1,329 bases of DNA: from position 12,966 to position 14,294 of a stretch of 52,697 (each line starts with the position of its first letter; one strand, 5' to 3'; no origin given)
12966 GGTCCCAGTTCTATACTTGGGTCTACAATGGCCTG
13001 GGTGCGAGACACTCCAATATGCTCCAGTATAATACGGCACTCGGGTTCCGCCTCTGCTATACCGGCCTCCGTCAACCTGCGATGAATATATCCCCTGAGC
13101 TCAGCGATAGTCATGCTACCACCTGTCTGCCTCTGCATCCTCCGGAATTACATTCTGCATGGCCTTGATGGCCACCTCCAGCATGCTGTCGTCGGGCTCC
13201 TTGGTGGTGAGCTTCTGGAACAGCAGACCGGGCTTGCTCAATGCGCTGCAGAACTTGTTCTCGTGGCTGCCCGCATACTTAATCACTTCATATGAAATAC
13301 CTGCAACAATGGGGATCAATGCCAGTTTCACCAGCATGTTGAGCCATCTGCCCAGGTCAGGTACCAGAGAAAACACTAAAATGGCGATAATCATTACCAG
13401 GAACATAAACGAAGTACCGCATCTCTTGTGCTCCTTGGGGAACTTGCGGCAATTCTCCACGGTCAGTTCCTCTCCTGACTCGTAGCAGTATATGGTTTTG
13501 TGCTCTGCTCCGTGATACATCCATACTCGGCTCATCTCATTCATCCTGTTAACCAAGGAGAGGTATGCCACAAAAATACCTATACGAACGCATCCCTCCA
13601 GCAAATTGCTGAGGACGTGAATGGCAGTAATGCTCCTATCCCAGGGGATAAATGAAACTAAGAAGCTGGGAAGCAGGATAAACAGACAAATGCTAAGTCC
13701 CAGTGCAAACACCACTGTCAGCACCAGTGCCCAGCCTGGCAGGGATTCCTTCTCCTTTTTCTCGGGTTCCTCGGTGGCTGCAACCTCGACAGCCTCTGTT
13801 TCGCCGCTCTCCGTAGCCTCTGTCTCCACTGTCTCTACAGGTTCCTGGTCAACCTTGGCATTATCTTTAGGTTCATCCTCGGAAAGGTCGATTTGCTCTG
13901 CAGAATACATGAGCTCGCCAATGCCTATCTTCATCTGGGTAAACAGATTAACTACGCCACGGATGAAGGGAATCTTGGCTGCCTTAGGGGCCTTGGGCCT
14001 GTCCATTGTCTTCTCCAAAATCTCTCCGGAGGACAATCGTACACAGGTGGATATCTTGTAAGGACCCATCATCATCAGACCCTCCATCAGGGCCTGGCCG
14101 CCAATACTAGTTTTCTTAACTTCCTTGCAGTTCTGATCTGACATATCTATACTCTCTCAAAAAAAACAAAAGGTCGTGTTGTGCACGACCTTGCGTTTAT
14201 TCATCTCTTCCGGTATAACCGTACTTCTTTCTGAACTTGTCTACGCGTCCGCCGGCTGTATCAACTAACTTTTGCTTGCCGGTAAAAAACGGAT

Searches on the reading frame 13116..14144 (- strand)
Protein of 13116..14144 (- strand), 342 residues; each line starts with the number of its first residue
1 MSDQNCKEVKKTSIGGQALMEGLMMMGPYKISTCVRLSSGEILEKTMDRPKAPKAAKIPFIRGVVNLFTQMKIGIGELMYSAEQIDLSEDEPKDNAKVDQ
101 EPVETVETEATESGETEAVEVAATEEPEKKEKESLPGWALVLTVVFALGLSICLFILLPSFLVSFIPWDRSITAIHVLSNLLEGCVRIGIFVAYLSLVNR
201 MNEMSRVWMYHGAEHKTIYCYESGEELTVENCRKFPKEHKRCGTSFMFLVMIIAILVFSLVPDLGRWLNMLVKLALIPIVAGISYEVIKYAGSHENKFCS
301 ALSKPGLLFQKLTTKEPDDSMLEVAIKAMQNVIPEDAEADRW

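Call 101: search_protein_families(library=pfam, proteins=[window:13116-14144:-], max_evalue=0.00001)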
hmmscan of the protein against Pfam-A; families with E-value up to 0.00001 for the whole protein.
window:13116-14144:- (342 aa): 1 family
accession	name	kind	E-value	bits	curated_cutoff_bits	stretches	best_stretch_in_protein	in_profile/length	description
PF07136.16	DUF1385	-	1.7e-87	292.9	22.1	1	58-334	1-226/227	Protein of unknown function (DUF1385)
